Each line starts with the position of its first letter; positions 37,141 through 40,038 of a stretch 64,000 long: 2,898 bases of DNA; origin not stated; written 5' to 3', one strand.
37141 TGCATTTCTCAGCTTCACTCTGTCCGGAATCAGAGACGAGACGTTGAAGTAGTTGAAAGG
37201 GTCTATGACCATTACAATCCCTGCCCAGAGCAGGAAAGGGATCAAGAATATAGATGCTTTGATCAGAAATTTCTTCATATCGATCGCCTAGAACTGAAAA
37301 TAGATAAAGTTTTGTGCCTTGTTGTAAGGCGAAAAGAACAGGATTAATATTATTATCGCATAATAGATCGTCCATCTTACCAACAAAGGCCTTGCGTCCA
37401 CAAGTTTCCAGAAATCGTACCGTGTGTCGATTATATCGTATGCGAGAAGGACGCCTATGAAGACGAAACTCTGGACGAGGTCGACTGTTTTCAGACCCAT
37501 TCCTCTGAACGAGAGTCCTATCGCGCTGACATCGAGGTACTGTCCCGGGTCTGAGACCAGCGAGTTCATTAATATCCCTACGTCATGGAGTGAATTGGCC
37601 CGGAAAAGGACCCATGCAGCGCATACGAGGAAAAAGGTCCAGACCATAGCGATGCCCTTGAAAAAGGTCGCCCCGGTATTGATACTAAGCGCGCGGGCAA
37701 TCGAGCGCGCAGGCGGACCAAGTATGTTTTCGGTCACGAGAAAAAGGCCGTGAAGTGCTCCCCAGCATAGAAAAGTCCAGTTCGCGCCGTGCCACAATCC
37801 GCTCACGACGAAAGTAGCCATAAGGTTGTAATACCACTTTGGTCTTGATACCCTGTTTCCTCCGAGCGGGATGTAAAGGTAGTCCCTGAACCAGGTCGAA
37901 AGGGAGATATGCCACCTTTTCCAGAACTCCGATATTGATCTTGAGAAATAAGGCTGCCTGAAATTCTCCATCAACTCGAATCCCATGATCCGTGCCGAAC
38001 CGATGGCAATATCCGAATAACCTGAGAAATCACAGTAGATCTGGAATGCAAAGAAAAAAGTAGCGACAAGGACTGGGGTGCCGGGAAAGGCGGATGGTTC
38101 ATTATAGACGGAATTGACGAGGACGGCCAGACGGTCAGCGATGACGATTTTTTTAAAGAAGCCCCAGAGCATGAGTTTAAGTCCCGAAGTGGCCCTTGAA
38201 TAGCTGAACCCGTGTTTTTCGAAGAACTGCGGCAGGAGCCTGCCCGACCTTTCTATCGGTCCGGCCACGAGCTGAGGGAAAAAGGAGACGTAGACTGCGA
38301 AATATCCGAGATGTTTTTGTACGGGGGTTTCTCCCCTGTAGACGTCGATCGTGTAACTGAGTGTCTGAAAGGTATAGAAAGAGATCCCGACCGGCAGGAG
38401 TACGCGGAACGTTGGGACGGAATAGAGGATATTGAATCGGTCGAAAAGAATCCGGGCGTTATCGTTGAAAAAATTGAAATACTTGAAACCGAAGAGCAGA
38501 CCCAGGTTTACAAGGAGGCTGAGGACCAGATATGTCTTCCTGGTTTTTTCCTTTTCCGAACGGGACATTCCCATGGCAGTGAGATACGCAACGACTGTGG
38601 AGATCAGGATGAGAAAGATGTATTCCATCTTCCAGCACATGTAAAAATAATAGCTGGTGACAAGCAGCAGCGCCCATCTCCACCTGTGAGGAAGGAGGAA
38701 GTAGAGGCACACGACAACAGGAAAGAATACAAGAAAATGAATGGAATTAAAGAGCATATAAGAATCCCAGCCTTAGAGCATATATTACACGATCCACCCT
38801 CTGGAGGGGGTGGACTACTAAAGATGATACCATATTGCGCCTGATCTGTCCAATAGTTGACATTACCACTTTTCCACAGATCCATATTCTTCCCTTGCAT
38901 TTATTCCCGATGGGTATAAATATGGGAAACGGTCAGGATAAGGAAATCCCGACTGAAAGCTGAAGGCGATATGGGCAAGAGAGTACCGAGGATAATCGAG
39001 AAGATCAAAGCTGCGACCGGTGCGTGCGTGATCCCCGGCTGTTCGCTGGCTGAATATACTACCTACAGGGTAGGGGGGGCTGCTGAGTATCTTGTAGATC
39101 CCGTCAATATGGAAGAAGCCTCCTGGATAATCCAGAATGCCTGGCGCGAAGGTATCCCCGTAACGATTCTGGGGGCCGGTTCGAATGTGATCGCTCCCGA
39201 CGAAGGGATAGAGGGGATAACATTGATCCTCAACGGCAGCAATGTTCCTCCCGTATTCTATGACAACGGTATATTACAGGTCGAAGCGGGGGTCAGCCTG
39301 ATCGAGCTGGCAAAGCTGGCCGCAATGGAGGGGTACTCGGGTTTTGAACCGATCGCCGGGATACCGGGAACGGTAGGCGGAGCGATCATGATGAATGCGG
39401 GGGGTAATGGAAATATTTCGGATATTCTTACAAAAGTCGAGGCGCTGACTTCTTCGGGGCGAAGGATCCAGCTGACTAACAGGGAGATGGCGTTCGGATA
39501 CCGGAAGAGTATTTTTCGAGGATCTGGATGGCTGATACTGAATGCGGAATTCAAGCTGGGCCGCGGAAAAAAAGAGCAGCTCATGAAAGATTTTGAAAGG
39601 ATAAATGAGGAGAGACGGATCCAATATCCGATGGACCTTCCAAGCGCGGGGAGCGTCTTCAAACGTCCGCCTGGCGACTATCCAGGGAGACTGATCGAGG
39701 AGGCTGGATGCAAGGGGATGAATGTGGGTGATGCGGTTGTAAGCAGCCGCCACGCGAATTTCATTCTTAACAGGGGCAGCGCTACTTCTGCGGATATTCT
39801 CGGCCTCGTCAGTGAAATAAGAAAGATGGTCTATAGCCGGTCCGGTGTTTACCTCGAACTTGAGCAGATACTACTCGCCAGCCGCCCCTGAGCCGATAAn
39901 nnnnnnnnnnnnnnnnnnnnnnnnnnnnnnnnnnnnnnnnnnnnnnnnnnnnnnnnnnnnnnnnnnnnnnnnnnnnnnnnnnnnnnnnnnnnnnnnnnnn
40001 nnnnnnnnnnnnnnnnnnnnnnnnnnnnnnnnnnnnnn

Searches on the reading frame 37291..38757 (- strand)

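Call 32: search_protein_families(library=pfam, max_evalue=0.000001, proteins=[window:37291-38757:-])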
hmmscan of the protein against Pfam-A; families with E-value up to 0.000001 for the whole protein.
window:37291-38757:- (489 aa): 1 family
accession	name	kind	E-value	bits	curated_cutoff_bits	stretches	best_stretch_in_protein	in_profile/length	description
PF03062.24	MBOAT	-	3.7e-26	92.6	27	1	40-346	14-297/337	MBOAT, membrane-bound O-acyltransferase family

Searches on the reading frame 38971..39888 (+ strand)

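Call 32: search_protein_families(library=pfam, max_evalue=0.000001, proteins=[window:38971-39888:+])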
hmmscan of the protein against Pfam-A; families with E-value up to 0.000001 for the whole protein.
window:38971-39888:+ (306 aa): 2 families
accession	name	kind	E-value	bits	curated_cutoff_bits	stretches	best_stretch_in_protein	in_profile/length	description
PF02873.21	MurB_C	-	1.4e-29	102.6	27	1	206-299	4-96/99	UDP-N-acetylenolpyruvoylglucosamine reductase, C-terminal domain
PF01565.28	FAD_binding_4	-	1.1e-20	74.2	26.4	1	39-168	2-138/139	FAD binding domain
